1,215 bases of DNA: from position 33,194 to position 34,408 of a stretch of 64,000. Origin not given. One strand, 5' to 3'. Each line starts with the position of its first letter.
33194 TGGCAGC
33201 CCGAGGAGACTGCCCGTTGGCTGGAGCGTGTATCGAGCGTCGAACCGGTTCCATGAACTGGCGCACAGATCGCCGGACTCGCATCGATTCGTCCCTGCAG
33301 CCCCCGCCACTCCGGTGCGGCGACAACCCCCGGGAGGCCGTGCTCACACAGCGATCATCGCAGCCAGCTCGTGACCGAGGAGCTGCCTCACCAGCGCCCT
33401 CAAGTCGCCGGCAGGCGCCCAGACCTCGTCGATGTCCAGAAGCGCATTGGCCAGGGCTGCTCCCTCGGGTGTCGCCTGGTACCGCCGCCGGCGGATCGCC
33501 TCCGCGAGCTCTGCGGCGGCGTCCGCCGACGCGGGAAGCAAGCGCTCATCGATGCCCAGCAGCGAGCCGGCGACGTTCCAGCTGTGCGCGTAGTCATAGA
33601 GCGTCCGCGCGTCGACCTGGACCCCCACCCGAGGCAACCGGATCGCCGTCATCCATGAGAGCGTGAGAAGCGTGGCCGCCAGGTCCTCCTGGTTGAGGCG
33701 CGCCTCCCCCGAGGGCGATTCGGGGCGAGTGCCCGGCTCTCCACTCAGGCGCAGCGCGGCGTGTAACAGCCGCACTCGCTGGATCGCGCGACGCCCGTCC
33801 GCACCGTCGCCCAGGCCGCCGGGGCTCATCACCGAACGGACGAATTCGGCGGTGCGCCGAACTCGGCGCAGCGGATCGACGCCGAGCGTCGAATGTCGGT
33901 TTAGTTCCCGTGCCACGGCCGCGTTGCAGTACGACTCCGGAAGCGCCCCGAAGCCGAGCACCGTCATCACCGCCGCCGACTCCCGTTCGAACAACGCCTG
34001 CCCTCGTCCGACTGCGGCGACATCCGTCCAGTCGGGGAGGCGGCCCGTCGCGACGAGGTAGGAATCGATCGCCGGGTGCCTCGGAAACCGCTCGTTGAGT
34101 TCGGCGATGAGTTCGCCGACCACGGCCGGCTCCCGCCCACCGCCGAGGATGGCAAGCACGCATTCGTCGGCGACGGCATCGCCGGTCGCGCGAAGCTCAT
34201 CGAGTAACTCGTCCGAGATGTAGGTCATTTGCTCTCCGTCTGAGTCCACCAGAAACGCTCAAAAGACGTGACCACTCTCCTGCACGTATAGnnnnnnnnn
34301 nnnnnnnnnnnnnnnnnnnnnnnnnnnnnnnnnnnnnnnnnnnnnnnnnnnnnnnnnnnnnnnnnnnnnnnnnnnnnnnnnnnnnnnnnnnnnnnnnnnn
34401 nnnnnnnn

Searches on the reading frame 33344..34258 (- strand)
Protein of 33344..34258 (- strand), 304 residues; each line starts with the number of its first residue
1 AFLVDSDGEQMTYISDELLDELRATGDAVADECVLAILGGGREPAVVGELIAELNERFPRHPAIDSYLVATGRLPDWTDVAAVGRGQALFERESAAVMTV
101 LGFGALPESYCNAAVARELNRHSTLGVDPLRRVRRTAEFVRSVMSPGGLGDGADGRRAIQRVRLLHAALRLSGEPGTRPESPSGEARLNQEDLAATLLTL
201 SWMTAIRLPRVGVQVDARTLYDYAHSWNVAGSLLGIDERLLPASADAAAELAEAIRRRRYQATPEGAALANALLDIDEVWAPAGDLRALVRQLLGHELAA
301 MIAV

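Call 76: search_protein_families(library=pfam, proteins=[window:33344-34258:-], max_evalue=0.00001)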
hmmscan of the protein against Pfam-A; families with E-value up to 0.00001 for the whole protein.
window:33344-34258:- (304 aa): 1 family
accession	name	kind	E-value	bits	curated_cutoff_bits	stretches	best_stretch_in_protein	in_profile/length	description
PF09995.15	MPAB_Lcp_cat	-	9.9e-22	78.6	23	1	103-301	15-209/231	ER-bound oxygenase mpaB/B'/Rubber oxygenase, catalytic domain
